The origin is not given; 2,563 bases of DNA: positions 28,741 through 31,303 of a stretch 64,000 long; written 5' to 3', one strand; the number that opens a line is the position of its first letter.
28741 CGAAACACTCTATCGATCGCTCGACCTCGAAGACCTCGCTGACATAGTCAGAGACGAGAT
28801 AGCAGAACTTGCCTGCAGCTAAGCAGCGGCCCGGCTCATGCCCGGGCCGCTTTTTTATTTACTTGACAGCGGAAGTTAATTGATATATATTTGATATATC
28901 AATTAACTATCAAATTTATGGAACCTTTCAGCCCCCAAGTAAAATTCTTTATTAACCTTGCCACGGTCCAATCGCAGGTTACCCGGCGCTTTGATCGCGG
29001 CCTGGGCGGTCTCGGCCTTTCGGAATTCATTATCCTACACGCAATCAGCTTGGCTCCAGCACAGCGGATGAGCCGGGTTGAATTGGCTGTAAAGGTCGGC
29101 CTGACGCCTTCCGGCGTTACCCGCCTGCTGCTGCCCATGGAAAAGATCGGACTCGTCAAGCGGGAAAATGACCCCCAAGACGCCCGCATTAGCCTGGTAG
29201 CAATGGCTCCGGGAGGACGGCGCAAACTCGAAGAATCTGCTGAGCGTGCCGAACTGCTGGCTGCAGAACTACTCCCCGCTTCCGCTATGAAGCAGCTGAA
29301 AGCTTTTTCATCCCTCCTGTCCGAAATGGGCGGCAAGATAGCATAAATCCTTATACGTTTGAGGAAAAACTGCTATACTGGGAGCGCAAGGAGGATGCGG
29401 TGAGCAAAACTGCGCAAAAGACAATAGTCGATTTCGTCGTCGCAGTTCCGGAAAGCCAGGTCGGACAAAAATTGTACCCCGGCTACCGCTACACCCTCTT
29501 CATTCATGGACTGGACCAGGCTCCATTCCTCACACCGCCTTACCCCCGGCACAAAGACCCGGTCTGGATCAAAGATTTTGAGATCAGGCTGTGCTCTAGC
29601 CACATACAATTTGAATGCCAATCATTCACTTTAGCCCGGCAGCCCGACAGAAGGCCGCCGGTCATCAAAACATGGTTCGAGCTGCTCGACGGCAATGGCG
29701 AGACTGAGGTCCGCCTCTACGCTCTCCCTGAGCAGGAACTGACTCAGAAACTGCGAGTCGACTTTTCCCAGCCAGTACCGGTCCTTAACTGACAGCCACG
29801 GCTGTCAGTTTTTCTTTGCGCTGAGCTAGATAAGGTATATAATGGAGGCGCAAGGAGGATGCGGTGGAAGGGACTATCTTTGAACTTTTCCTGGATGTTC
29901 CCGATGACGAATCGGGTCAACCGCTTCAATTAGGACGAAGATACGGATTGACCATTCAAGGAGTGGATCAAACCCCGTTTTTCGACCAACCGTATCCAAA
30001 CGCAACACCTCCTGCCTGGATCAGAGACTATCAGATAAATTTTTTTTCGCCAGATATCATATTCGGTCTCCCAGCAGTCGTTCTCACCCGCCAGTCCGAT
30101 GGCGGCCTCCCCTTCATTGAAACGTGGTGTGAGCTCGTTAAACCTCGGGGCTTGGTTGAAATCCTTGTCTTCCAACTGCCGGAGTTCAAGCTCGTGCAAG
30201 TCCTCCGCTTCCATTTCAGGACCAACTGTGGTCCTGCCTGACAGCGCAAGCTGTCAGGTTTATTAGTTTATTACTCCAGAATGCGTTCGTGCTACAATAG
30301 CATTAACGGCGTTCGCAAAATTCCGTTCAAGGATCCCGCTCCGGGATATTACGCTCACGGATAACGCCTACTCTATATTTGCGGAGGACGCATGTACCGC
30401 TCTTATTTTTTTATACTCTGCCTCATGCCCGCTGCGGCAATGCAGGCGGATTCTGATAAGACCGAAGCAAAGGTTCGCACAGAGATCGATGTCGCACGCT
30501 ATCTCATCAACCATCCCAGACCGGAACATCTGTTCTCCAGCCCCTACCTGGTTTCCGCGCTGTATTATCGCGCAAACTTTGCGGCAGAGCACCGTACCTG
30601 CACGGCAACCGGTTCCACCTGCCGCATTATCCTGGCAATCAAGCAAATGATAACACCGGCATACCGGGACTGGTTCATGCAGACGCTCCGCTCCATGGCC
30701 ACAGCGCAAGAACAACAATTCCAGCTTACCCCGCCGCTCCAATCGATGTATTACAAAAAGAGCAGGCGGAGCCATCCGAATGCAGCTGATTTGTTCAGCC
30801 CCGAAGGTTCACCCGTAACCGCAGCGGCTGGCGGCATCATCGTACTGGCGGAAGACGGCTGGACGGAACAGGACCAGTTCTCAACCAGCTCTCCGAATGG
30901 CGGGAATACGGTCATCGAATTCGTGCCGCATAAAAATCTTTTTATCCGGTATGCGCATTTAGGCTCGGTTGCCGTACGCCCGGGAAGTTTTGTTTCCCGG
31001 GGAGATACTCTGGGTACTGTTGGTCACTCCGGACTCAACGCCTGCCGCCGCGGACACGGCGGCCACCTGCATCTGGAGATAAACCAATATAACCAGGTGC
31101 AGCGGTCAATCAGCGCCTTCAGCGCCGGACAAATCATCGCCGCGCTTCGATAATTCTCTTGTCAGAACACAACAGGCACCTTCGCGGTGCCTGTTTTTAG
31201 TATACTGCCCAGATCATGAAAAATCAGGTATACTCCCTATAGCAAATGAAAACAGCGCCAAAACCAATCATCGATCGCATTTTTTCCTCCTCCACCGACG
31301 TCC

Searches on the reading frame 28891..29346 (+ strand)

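Call 60: search_protein_families(library=pfam, proteins=[window:28891-29346:+], max_evalue=0.001)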
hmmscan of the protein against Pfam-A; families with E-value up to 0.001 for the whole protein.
window:28891-29346:+ (151 aa): 3 families
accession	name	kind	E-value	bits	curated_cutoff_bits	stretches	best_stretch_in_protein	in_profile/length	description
PF12802.13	MarR_2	-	9e-09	35.8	27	1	40-100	2-61/61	MarR family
PF01047.28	MarR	-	1.4e-08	35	24.6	1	43-100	3-58/59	MarR family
PF13412.12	HTH_24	-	7.2e-05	22.7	21.9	1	59-90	17-48/48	Winged helix-turn-helix DNA-binding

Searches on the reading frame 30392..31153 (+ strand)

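Call 60: search_protein_families(library=pfam, proteins=[window:30392-31153:+], max_evalue=0.001)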
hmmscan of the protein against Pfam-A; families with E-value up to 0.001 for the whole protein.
window:30392-31153:+ (253 aa): 1 family
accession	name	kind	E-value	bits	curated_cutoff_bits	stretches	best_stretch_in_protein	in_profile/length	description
PF01551.29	Peptidase_M23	-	6.4e-15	55.6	28.7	1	131-235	5-92/96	Peptidase family M23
